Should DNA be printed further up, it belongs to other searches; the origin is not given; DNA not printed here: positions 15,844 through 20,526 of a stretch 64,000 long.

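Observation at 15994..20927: Hybrid T7SS-type ATPase (ubiquitin-like + FHA + 3 FtsK domains) occupying the anti-sigma slot of an ECF sigma operon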

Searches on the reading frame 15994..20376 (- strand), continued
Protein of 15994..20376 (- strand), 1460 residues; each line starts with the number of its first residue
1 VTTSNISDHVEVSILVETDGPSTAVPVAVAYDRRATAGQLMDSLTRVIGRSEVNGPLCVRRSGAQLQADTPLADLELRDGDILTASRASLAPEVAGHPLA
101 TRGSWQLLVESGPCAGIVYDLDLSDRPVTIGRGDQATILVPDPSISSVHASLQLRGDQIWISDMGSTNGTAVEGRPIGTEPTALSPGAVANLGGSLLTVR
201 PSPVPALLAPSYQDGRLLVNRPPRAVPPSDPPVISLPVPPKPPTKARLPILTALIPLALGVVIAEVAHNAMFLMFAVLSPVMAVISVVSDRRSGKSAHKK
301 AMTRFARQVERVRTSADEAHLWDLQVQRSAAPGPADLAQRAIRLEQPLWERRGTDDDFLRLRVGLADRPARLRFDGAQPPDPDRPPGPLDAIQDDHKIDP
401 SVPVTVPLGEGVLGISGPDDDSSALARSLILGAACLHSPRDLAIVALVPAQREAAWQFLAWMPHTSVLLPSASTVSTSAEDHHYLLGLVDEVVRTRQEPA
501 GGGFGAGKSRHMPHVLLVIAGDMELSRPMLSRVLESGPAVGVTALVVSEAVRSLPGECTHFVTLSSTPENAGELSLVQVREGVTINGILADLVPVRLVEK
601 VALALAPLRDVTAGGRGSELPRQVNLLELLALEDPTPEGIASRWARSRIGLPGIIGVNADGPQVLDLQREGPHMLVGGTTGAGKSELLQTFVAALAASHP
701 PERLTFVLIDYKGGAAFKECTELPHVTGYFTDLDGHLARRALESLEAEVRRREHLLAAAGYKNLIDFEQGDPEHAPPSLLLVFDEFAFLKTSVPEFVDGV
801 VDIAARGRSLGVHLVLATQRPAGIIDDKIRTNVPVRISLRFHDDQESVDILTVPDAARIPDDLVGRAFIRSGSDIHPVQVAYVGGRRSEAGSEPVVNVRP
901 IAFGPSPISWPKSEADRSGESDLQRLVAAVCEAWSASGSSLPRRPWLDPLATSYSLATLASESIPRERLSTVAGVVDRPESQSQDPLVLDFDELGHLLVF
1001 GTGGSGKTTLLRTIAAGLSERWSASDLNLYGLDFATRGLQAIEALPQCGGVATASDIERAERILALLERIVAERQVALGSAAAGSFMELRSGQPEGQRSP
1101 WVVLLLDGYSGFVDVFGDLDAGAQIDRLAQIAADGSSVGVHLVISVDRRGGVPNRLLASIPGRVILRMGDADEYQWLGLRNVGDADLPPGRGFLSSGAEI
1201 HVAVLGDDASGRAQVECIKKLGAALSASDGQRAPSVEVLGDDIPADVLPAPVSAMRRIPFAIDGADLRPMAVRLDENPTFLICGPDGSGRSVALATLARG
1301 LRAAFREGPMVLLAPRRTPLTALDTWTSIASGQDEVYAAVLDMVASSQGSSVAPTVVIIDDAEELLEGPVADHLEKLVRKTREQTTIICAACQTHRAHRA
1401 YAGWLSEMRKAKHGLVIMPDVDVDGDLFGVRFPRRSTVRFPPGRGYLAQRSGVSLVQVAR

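Call 17: find_related_loci(query=A1, collection=genome_contigs, flank=10000)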
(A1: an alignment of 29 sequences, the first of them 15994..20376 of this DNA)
Query A1 (1460 aa) in genome_contigs; peptide patterns used: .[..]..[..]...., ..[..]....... (x = any residue, [..] = any of these).
600 stretches matched a pattern (row limit reached: there are more); 588 encode a relative of the query (tblastn E <= 1e-3); the best 80 are kept; 80 distinct loci.
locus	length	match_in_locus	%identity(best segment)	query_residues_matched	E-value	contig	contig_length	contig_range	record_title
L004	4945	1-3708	43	241-1459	0e+0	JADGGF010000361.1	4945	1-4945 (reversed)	MAG: Micromonosporaceae bacterium isolate HOG111 NODE_11342_length_4945_cov_12.695006, whole genome shotgun sequence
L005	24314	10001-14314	40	35-1460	0e+0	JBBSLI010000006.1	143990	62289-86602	MAG: Solirubrobacterales bacterium isolate metawrap_LS4_59 metawrap_LS4_59_K_182514_L_143990_cov_117.0000, whole genome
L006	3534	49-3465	40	318-1460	0e+0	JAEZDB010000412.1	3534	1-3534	MAG: Actinomycetes bacterium isolate OH_CBrB_273 k127_2524714, whole genome shotgun sequence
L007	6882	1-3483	39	255-1460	0e+0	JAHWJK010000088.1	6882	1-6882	MAG: Actinomycetota bacterium isolate 0707_bin18 NODE_3189_length_6882_cov_27.086422, whole genome shotgun sequence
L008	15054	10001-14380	35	27-1449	0e+0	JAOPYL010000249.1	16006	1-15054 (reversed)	MAG: Actinoallomurus sp. isolate RYN_226 scaffold_773174, whole genome shotgun sequence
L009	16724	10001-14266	34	46-1457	0e+0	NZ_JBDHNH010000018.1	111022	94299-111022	Streptomyces sp. 21So2-11 scaffold18, whole genome shotgun sequence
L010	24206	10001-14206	36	77-1458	0e+0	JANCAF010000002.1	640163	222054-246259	Actinacidiphila cocklensis strain DSM 42063 NODE_2, whole genome shotgun sequence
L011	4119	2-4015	36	130-1459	0e+0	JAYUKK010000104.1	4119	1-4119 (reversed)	MAG: Microbacterium sp. isolate GFS_9244 GFS_9244_103, whole genome shotgun sequence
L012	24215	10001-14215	36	77-1458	0e+0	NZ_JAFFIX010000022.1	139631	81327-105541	Actinacidiphila bryophytorum strain DSM 42138 22, whole genome shotgun sequence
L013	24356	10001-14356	35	9-1458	0e+0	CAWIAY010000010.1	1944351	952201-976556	MAG: uncultured Actinomycetota bacterium isolate MFD01275.bin.1.242 genome assembly, contig: contig_73, whole genome sho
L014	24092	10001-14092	35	103-1458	0e+0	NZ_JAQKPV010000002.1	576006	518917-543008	Streptomyces sp. ACA25 2, whole genome shotgun sequence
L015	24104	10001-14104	36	103-1457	0e+0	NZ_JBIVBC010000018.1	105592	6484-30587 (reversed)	Streptomyces sp. NPDC086787 NPDC086787_134_G7.ctg-0018, whole genome shotgun sequence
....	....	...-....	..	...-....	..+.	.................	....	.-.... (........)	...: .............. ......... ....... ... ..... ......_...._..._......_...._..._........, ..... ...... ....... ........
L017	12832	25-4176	36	103-1460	0e+0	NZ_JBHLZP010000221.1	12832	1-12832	Actinoallomurus acaciae strain TBRC 0563 idba_21_77_14_221, whole genome shotgun sequence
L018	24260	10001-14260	34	63-1447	0e+0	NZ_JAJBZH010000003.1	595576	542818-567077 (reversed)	Cellulosimicrobium marinum strain NBRC 110994 contig3, whole genome shotgun sequence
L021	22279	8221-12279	34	112-1460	0e+0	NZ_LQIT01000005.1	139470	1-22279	Mycobacterium sp. GA-2829 GCID_NTM_00013_NODE_13.ctg_1, whole genome shotgun sequence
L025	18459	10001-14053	38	103-1460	0e+0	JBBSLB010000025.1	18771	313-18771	MAG: Mycobacteriales bacterium isolate metawrap_LS4_39 metawrap_LS4_39_K_142407_L_18771_cov_56.8596, whole genome shotgu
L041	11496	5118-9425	33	53-1460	0e+0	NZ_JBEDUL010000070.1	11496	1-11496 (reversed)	MAG: Intrasporangium sp. isolate Bin.014.pasture_P3 k127_39060, whole genome shotgun sequence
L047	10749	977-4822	33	181-1460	0e+0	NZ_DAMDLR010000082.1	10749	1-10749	MAG: Aeromicrobium sp. isolate CTOTU50590 NODE_1070_length_10749_cov_12.016364, whole genome shotgun sequence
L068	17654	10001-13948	32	172-1445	3e-173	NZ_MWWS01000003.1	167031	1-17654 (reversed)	Bombiscardovia coagulans strain DSM 22924 Contig_3, whole genome shotgun sequence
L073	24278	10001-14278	33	109-1460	1e-171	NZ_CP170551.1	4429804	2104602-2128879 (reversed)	Herbiconiux sp. UC225_62 chromosome, complete genome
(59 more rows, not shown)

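Call 19: find_encoding_contigs(protein=P0004, flank=10000, max_places=1)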
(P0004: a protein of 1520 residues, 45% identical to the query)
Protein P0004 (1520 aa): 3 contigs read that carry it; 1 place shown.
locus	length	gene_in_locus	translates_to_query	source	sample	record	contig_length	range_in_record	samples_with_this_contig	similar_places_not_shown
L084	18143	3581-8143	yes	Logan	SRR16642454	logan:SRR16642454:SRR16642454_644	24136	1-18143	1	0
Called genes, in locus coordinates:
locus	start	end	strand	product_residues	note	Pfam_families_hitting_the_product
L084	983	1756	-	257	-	PF00092:VWA, PF13768:VWA_3 (weak), PF13519:VWA_2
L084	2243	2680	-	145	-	PF14110:DUF4282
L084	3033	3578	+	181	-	PF04542:Sigma70_r2, PF08281:Sigma70_r4_2, PF04545:Sigma70_r4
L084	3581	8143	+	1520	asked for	PF13401:AAA_22 (faint), PF16697:Yop-YscD_cpl, PF00498:FHA, PF13191:AAA_16 (faint), PF00005:ABC_tran (faint), PF00437:T2SSE (faint), PF01580:FtsK_SpoIIIE, PF01580:FtsK_SpoIIIE, +5 more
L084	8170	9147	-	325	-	PF05257:CHAP (weak)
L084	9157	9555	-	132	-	-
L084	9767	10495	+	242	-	PF06271:RDD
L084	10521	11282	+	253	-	-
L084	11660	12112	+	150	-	-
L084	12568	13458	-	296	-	-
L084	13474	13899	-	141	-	-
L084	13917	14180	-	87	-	PF06013:WXG100 (weak)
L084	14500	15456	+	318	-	-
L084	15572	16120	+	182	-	-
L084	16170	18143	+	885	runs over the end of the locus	PF00041:fn3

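Call 20: find_encoding_contigs(protein=P0005, flank=10000, max_places=1)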
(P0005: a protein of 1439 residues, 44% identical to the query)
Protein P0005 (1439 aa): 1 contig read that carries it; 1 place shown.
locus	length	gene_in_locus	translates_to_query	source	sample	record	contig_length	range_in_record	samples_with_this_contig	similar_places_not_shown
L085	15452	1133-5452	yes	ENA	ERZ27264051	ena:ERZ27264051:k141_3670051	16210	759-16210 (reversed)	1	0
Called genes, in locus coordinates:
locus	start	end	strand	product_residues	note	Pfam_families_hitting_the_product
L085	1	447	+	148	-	?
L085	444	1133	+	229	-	PF04542:Sigma70_r2, PF08281:Sigma70_r4_2, PF04545:Sigma70_r4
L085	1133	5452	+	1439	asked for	PF00498:FHA, PF16697:Yop-YscD_cpl, PF25199:nSTAND_NTPase5 (faint), PF01580:FtsK_SpoIIIE, PF01935:DUF87 (faint), PF05729:NACHT (faint), PF13191:AAA_16 (faint), PF01580:FtsK_SpoIIIE, +2 more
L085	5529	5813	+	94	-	-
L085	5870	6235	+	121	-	-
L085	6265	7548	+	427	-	-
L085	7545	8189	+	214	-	-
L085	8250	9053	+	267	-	-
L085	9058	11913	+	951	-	-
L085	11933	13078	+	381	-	PF01882:DUF58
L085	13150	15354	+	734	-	PF11992:TgpA_N, PF01841:Transglut_core, PF13559:DUF4129 (weak)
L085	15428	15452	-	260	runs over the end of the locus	?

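Call 21: find_encoding_contigs(protein=P0006, flank=10000, max_places=1)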
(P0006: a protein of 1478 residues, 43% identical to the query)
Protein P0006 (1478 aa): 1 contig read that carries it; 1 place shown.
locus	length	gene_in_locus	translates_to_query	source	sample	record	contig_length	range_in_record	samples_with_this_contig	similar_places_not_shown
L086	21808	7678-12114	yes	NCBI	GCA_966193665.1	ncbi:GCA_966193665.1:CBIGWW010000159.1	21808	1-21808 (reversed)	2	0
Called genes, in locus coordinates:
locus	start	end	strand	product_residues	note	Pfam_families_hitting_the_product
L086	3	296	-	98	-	?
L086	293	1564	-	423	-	-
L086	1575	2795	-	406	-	PF13421:Band_7_1 (faint), PF09851:SHOCT (faint)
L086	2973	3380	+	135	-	-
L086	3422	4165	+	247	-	PF00106:adh_short, PF13460:NAD_binding_10 (weak), PF13561:adh_short_C2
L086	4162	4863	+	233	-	PF13669:Glyoxalase_4 (faint)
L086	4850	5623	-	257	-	PF00106:adh_short, PF01370:Epimerase, PF13561:adh_short_C2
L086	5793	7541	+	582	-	PF00069:Pkinase, PF07714:PK_Tyr_Ser-Thr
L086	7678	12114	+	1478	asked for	PF00498:FHA, PF16697:Yop-YscD_cpl, PF01580:FtsK_SpoIIIE, PF01935:DUF87 (faint), PF05729:NACHT (faint), PF10412:TrwB_AAD_bind (faint), PF13191:AAA_16 (faint), PF01580:FtsK_SpoIIIE, +2 more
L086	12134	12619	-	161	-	-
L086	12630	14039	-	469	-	-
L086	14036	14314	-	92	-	-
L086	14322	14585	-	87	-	PF06013:WXG100 (weak)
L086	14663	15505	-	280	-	PF14011:ESX-1_EspG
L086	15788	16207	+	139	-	PF00085:Thioredoxin, PF00578:AhpC-TSA (weak), PF13098:Thioredoxin_2 (weak), PF14595:Thioredoxin_9 (weak), PF13905:Thioredoxin_8 (weak)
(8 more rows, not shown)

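Call 54: list_cluster_members(proteins=[P0001, P0121, P0003])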
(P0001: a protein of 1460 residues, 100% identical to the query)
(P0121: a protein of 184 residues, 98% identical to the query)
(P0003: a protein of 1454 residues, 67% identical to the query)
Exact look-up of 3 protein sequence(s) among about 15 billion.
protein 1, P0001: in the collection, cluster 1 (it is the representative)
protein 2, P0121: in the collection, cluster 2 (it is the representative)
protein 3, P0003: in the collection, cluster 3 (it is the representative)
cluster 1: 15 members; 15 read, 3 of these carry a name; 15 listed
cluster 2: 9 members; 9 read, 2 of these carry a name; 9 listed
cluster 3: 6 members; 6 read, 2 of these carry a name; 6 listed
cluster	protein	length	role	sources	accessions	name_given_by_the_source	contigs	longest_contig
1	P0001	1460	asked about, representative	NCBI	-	-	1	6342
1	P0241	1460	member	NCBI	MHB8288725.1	MAG: FtsK/SpoIIIE domain-containing protein [Acidimicrobiales bacterium]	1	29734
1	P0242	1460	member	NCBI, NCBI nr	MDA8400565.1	MAG: FtsK/SpoIIIE domain-containing protein [Actinomycetota bacterium] | FtsK/SpoIIIE domain-containing protein [Actinomycetota bacterium]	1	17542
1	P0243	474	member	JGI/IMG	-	S-DNA-T family DNA segregation ATPase FtsK/SpoIIIE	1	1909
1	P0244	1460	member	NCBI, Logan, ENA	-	-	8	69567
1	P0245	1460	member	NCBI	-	-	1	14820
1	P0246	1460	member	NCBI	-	-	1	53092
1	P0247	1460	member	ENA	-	-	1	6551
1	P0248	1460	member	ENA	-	-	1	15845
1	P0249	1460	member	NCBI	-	-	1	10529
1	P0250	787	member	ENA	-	-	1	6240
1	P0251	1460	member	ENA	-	-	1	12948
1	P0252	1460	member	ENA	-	-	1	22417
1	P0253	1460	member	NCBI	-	-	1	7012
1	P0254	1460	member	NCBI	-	-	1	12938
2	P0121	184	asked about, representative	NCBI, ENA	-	-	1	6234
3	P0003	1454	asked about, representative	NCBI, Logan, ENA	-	-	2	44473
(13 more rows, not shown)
